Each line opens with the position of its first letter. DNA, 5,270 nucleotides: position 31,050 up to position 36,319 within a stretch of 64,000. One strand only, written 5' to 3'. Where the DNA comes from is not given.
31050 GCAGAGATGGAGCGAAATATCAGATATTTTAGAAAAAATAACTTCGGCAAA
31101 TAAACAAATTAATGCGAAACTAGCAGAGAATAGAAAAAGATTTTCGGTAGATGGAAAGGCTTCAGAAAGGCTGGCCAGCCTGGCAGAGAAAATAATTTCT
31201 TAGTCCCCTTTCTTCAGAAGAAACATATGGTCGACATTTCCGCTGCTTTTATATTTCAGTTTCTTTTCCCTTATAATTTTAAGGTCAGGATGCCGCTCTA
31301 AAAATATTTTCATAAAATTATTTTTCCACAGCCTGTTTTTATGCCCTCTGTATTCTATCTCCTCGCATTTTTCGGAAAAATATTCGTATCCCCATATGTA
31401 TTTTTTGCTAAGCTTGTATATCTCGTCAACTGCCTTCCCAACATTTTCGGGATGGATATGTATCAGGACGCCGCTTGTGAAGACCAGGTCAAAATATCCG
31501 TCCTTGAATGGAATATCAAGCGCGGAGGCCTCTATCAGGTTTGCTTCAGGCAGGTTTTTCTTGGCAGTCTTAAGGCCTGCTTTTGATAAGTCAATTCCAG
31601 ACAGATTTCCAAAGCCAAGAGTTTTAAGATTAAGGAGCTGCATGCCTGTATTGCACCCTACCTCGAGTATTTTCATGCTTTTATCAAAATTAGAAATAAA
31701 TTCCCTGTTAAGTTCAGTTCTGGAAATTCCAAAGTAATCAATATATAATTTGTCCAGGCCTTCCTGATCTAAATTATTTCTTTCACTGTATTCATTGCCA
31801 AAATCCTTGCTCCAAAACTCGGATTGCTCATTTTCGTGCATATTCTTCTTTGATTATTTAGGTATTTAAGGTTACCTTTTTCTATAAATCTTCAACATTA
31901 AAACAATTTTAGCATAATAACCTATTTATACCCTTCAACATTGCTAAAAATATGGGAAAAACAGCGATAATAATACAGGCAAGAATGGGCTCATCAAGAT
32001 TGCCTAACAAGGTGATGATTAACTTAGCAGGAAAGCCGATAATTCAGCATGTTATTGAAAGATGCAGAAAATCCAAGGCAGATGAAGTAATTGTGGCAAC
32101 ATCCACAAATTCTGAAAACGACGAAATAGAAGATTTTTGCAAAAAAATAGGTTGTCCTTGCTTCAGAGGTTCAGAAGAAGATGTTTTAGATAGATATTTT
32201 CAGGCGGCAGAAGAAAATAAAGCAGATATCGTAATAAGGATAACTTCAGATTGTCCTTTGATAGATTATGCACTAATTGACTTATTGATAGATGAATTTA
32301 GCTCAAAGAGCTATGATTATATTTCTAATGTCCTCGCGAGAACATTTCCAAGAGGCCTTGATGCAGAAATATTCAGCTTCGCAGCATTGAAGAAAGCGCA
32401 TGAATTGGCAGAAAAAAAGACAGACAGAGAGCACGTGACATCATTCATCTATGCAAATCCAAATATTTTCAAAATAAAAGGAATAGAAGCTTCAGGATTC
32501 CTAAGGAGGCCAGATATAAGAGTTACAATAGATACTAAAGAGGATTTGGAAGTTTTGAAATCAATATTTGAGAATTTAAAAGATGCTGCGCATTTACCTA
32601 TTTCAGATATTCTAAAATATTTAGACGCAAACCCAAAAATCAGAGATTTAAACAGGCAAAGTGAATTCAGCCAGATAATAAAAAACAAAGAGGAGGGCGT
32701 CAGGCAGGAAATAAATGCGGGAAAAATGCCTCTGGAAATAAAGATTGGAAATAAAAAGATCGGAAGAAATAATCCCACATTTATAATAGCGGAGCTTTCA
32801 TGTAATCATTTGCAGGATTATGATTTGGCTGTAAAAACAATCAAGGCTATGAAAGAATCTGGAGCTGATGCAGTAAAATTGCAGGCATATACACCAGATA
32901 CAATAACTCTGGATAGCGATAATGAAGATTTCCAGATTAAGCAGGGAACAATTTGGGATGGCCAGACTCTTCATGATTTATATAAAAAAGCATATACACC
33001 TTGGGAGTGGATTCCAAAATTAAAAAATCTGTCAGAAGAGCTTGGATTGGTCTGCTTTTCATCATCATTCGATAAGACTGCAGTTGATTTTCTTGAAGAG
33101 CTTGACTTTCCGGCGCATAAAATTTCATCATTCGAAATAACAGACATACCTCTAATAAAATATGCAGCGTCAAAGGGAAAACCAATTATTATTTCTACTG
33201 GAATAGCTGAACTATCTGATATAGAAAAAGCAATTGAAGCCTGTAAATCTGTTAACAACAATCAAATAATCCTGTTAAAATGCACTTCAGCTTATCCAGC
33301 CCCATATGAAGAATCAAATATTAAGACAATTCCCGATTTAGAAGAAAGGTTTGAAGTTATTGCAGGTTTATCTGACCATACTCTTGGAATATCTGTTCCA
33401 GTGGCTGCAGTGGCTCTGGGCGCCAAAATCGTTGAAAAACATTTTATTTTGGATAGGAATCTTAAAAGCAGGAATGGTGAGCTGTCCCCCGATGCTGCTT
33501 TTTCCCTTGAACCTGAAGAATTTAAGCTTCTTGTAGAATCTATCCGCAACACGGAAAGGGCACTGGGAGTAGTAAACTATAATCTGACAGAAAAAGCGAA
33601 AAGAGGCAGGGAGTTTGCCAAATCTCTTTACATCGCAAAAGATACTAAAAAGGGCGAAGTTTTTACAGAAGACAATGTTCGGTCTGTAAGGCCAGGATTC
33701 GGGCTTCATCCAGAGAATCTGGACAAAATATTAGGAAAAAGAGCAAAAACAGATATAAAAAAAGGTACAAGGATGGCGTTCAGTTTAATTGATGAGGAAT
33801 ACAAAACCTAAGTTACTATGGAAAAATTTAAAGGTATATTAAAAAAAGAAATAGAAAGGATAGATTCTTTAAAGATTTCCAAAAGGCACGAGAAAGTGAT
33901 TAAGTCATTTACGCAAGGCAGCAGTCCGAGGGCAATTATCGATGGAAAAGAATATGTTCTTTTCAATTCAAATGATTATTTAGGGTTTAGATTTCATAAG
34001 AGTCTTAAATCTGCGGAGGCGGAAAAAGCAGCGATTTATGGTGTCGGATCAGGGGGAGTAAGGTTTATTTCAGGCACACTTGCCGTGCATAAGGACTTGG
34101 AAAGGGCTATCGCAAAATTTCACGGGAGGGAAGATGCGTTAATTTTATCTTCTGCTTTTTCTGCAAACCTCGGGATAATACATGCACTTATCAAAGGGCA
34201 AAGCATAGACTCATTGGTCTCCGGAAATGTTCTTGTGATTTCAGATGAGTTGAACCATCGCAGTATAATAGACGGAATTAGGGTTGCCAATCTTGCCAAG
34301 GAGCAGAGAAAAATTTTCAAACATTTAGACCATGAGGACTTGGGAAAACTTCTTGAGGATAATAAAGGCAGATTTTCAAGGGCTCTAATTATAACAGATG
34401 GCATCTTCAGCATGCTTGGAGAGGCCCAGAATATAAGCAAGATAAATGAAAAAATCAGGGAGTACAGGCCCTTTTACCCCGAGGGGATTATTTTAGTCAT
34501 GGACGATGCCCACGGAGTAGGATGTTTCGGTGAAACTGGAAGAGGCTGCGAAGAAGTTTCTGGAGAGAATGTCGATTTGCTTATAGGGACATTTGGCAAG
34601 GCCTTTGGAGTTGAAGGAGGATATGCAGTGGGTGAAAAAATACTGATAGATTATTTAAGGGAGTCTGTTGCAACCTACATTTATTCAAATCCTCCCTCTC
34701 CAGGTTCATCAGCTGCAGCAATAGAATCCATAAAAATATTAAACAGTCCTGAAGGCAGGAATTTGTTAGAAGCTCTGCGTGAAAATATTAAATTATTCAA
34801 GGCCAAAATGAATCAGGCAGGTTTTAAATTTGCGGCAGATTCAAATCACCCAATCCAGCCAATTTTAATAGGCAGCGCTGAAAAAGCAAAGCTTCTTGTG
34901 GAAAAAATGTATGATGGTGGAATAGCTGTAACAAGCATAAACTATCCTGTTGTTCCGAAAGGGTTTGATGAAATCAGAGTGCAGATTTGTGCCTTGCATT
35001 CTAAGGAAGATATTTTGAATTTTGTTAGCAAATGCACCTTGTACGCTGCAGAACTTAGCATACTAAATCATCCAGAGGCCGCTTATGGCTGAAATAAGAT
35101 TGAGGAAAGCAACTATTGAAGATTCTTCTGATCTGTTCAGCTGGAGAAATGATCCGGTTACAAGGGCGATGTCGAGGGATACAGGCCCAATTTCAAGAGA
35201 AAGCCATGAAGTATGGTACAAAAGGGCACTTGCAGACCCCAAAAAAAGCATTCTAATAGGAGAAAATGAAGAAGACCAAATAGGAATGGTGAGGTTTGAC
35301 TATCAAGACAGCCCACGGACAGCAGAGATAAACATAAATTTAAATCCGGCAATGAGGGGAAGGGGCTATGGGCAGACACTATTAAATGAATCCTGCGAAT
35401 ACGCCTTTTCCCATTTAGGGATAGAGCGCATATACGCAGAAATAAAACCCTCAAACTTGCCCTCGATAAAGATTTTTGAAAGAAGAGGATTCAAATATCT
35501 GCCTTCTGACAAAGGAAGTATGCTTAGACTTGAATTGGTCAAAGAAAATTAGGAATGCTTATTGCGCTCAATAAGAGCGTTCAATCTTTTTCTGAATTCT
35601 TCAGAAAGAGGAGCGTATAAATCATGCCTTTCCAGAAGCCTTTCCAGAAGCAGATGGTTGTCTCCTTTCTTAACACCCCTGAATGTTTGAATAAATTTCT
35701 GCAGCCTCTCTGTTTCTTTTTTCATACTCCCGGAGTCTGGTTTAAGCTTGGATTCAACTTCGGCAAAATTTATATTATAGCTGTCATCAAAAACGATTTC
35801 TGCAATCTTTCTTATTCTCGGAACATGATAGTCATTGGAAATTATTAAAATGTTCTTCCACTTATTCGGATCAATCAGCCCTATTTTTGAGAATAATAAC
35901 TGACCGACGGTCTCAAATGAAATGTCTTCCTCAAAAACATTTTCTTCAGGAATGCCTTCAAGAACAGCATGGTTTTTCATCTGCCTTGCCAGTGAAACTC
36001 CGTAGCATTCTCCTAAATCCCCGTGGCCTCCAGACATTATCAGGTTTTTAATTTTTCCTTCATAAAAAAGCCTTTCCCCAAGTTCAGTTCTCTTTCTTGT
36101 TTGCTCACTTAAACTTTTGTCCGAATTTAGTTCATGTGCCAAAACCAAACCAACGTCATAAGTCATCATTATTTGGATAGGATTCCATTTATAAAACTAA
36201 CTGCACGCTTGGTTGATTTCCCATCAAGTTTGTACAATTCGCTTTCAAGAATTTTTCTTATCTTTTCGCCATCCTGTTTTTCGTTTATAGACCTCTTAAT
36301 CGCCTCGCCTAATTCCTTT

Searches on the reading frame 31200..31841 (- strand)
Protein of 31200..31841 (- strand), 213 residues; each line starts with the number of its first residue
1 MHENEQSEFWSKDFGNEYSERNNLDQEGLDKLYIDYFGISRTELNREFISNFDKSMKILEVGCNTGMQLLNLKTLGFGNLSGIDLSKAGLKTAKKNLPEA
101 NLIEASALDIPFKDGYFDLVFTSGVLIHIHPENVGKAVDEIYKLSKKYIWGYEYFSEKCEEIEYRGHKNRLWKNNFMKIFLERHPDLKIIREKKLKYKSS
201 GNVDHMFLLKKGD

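Call 75: search_protein_families(library=pfam, proteins=[window:31200-31841:-], max_evalue=0.00001)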
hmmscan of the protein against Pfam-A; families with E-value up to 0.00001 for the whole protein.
window:31200-31841:- (213 aa): 5 families
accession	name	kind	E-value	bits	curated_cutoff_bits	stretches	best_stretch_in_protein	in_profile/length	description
PF08241.18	Methyltransf_11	-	4.4e-17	62.9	21.2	1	59-146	1-88/95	Methyltransferase domain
PF13649.12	Methyltransf_25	-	4.9e-16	59.6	27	1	58-146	1-94/97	Methyltransferase domain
PF13847.12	Methyltransf_31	-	1.6e-09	38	27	1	53-146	2-102/145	Methyltransferase domain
PF08242.18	Methyltransf_12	-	2.5e-09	38.2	30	1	59-145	1-92/98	Methyltransferase domain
PF13489.12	Methyltransf_23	-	3.4e-09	37.1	27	1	48-160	15-121/164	Methyltransferase domain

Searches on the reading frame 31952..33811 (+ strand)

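Call 75: search_protein_families(library=pfam, proteins=[window:31952-33811:+], max_evalue=0.00001)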
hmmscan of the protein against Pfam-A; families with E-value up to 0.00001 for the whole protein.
window:31952-33811:+ (619 aa): 4 families
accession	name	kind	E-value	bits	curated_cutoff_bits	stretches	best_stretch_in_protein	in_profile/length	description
PF03102.20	NeuB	-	2.5e-86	289.5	22.1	1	297-540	2-238/241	NeuB family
PF02348.25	CTP_transf_3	-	1.6e-39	136.4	22.6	1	5-205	1-205/217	Cytidylyltransferase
PF12804.13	NTP_transf_3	-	8.6e-12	46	27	1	11-125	11-120/160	MobA-like NTP transferase domain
PF08666.17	SAF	-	4.2e-10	40.5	21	1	558-606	3-55/63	SAF domain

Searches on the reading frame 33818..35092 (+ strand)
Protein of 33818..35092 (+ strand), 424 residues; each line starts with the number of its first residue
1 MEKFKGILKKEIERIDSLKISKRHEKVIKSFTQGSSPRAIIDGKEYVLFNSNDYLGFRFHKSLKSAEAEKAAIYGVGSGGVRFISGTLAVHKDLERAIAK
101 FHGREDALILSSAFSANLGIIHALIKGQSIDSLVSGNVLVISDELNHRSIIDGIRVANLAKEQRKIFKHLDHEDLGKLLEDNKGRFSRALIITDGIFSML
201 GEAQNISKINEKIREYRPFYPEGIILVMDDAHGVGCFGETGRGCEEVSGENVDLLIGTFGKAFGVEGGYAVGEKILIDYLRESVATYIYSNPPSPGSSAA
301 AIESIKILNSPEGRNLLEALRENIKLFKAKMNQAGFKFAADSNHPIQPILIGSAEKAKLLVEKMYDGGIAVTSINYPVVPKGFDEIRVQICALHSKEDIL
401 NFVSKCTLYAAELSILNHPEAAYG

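Call 75: search_protein_families(library=pfam, proteins=[window:33818-35092:+], max_evalue=0.00001)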
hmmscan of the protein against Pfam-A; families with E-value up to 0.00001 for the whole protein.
window:33818-35092:+ (424 aa): 1 family
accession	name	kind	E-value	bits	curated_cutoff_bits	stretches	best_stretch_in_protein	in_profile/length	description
PF00155.27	Aminotran_1_2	-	1.3e-41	143.5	19.7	1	45-404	2-359/361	Aminotransferase class I and II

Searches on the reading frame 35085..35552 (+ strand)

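Call 92: search_protein_families(library=pfam, proteins=[window:35085-35552:+], max_evalue=0.00001)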
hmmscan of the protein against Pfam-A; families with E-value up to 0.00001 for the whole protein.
window:35085-35552:+ (155 aa): 5 families
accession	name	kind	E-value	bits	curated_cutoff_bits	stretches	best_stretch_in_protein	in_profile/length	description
PF13302.13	Acetyltransf_3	-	1.2e-22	81.5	25.4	1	4-137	2-138/138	Acetyltransferase (GNAT) domain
PF00583.31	Acetyltransf_1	-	4.7e-18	66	20.7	1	34-136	14-116/116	Acetyltransferase (GNAT) family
PF13523.12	Acetyltransf_8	-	5.8e-11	42.7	27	1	12-138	4-139/145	Acetyltransferase (GNAT) domain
PF13420.13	Acetyltransf_4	-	6.5e-10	39.7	24.3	1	7-140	2-138/155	Acetyltransferase (GNAT) domain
PF13508.13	Acetyltransf_7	-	4.6e-08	33.8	27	1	54-137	3-83/84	Acetyltransferase (GNAT) domain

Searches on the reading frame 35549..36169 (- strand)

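Call 75: search_protein_families(library=pfam, proteins=[window:35549-36169:-], max_evalue=0.00001)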
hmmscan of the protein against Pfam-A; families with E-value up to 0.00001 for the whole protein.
window:35549-36169:- (206 aa): 1 family
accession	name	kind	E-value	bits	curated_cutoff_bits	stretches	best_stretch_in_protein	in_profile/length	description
PF02698.23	DUF218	-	2.4e-13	50.6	27.6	1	8-129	4-104/133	DUF218 domain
